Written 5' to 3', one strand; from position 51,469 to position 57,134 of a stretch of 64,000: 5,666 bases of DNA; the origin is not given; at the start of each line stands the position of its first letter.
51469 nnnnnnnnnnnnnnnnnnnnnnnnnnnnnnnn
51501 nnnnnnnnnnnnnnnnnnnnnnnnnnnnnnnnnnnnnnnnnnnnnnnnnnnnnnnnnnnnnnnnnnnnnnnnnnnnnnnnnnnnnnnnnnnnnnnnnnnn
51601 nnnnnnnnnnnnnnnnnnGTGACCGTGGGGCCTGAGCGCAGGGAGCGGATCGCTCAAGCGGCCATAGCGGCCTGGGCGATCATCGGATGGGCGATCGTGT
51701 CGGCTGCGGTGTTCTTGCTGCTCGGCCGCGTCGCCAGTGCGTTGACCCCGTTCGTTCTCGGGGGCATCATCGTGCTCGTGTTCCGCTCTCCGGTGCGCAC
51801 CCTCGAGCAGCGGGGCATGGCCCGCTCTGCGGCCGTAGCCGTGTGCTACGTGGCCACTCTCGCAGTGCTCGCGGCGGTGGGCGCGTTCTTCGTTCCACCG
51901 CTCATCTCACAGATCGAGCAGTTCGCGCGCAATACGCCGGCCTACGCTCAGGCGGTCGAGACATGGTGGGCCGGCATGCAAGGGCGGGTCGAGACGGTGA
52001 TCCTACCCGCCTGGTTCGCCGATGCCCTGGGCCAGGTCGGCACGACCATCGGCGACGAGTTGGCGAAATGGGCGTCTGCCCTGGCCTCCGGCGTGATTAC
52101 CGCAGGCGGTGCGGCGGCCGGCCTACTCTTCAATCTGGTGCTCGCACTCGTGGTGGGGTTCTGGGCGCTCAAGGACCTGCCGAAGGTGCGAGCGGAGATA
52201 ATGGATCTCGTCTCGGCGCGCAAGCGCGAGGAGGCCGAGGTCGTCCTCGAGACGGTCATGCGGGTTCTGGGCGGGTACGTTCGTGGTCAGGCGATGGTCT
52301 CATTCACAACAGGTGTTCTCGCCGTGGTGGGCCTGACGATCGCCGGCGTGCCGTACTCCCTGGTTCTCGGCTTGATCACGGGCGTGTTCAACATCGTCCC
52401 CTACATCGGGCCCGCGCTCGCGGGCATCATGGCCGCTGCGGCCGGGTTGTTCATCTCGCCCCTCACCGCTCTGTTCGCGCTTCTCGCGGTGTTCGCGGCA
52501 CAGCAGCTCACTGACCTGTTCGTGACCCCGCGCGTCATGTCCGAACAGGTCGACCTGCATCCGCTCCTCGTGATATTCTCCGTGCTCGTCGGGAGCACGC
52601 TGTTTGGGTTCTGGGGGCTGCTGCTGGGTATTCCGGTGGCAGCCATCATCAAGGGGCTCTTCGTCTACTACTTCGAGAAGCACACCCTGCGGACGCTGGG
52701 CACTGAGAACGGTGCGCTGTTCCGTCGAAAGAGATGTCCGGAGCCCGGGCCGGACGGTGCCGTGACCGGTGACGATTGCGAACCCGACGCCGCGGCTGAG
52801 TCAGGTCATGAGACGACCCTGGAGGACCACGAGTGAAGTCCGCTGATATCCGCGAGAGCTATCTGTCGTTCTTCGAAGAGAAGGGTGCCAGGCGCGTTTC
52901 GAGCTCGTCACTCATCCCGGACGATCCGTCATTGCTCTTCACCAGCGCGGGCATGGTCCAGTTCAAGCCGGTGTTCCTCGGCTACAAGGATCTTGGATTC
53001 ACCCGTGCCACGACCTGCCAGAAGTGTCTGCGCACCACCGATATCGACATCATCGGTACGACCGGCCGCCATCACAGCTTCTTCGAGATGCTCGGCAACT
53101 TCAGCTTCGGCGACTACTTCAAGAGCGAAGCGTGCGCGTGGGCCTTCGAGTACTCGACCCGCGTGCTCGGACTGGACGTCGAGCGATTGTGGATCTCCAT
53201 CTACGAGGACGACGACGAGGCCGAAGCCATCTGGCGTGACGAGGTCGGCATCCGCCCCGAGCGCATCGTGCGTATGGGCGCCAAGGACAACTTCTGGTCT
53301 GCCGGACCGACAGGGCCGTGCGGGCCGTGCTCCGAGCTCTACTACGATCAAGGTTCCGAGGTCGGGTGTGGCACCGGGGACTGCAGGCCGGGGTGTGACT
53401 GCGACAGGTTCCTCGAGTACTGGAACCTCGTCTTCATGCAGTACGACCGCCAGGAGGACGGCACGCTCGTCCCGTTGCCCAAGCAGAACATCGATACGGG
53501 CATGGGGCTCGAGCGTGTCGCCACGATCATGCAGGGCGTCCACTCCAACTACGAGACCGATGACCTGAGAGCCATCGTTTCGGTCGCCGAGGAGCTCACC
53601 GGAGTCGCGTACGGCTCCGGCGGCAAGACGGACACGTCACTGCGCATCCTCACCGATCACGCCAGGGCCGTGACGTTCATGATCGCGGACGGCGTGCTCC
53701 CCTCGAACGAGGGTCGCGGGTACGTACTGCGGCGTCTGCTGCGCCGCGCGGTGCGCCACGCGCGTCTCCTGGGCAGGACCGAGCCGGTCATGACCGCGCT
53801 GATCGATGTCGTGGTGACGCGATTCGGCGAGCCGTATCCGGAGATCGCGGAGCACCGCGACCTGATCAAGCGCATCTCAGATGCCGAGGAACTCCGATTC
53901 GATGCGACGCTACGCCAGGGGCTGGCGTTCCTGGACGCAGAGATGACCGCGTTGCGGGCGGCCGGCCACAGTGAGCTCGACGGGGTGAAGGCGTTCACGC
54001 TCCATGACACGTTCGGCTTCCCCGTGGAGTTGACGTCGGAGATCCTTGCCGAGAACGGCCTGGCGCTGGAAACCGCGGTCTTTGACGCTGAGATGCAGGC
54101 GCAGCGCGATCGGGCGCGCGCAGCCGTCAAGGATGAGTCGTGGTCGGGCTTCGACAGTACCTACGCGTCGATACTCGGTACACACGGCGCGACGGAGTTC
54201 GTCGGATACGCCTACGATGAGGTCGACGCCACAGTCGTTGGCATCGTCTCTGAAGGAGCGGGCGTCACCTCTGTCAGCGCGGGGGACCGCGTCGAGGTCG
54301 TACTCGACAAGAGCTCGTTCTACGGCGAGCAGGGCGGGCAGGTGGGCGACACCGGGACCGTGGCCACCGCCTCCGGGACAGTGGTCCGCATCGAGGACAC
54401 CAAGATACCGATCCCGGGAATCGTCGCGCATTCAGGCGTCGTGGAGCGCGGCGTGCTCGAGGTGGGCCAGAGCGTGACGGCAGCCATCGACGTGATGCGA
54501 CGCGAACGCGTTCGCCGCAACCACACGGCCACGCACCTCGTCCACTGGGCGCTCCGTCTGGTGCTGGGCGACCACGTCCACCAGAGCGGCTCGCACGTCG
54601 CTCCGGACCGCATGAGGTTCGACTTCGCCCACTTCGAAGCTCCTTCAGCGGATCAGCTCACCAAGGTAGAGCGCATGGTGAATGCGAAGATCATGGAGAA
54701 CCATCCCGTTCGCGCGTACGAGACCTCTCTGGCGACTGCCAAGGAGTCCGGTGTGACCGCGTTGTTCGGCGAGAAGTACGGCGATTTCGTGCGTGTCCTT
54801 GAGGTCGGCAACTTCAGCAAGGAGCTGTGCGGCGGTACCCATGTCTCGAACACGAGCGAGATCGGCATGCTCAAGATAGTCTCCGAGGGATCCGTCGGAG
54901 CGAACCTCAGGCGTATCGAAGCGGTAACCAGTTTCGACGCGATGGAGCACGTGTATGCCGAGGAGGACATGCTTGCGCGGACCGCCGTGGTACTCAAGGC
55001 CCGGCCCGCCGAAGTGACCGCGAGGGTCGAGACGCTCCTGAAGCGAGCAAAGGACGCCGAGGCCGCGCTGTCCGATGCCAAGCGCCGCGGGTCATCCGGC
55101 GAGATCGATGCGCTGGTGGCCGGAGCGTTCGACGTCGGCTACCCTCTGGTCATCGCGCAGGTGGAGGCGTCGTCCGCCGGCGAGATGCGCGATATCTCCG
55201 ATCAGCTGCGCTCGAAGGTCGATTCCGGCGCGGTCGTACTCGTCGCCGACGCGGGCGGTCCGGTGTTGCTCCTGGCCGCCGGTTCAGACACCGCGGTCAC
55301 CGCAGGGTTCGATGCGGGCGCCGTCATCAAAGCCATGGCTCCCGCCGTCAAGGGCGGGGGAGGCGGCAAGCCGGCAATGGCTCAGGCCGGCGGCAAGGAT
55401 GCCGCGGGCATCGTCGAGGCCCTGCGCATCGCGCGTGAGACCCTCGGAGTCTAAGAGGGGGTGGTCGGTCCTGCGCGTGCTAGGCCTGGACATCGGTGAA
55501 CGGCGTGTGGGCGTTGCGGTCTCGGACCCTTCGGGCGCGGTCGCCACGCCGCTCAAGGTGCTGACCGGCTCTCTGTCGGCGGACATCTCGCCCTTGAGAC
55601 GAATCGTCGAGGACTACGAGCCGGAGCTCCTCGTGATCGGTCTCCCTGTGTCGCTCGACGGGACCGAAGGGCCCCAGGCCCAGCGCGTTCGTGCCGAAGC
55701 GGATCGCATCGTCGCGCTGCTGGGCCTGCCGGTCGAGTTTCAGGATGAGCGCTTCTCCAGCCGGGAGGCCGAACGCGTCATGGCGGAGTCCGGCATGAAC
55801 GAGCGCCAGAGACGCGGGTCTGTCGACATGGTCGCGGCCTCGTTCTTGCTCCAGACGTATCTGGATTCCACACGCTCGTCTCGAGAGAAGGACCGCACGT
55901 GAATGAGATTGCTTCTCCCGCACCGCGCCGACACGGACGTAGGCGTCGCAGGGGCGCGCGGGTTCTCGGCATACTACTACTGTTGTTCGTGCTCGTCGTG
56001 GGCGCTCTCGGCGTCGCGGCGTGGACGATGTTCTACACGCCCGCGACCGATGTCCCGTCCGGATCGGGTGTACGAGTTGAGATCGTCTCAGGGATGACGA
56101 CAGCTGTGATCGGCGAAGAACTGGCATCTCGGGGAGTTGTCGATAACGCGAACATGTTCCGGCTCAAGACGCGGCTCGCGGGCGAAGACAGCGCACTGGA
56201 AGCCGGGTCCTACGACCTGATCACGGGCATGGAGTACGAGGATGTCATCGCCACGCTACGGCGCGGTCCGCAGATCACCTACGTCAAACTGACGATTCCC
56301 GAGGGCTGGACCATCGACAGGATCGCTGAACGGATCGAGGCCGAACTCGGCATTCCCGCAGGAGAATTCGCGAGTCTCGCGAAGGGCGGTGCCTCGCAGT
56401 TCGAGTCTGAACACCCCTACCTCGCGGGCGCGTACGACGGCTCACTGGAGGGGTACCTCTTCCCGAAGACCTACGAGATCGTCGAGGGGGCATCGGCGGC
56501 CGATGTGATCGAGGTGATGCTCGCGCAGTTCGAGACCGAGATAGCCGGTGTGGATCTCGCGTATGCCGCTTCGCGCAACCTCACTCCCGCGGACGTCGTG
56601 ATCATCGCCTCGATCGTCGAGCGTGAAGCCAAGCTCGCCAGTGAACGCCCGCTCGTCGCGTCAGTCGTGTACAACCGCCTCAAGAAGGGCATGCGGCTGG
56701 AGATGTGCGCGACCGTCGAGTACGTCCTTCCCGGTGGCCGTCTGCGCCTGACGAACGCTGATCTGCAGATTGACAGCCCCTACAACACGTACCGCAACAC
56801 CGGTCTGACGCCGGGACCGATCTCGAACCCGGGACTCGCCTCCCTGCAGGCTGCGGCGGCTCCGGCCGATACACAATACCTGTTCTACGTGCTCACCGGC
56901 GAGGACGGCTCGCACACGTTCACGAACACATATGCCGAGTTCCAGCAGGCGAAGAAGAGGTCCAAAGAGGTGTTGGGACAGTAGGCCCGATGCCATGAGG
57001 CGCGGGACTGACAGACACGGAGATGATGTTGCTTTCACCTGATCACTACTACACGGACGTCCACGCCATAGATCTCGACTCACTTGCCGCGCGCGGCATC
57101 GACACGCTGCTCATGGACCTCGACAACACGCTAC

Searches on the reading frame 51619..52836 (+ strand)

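Call 15: search_protein_families(library=pfam, proteins=[window:51619-52836:+], max_evalue=0.00001)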
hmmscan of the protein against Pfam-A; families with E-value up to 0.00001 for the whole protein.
window:51619-52836:+ (405 aa): 1 family
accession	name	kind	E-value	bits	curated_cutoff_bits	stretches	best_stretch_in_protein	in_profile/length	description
PF01594.21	AI-2E_transport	-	7.1e-65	219.8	34.3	1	19-348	7-323/327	AI-2E family transporter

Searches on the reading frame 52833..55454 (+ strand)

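Call 15: search_protein_families(library=pfam, proteins=[window:52833-55454:+], max_evalue=0.00001)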
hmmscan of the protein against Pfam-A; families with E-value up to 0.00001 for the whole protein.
window:52833-55454:+ (873 aa): 3 families
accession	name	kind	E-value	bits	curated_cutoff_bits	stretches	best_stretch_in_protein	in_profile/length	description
PF01411.24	tRNA-synt_2c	-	1.5e-191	638.2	30.3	1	5-554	1-550/552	tRNA synthetases class II (A)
PF07973.19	tRNA_SAD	-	3.9e-17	62.4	24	1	653-696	1-44/44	Threonyl and Alanyl tRNA synthetase second additional domain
PF02272.25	DHHA1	-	2.8e-12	47.4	25.9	1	771-870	3-99/102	DHHA1 domain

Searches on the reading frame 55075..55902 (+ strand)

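Call 15: search_protein_families(library=pfam, proteins=[window:55075-55902:+], max_evalue=0.00001)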
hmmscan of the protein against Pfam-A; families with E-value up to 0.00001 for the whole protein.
window:55075-55902:+ (275 aa): 1 family
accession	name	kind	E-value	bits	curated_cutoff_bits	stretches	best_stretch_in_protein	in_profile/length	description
PF03652.20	RuvX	-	1.6e-38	132.5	29.2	1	134-265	2-134/134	Holliday junction resolvase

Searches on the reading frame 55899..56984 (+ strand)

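Call 15: search_protein_families(library=pfam, proteins=[window:55899-56984:+], max_evalue=0.00001)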
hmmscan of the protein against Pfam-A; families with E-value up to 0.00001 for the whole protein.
window:55899-56984:+ (361 aa): 1 family
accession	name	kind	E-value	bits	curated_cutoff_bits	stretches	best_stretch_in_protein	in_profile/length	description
PF02618.21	YceG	-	6.8e-87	291.9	32.4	1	60-353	1-274/275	YceG-like family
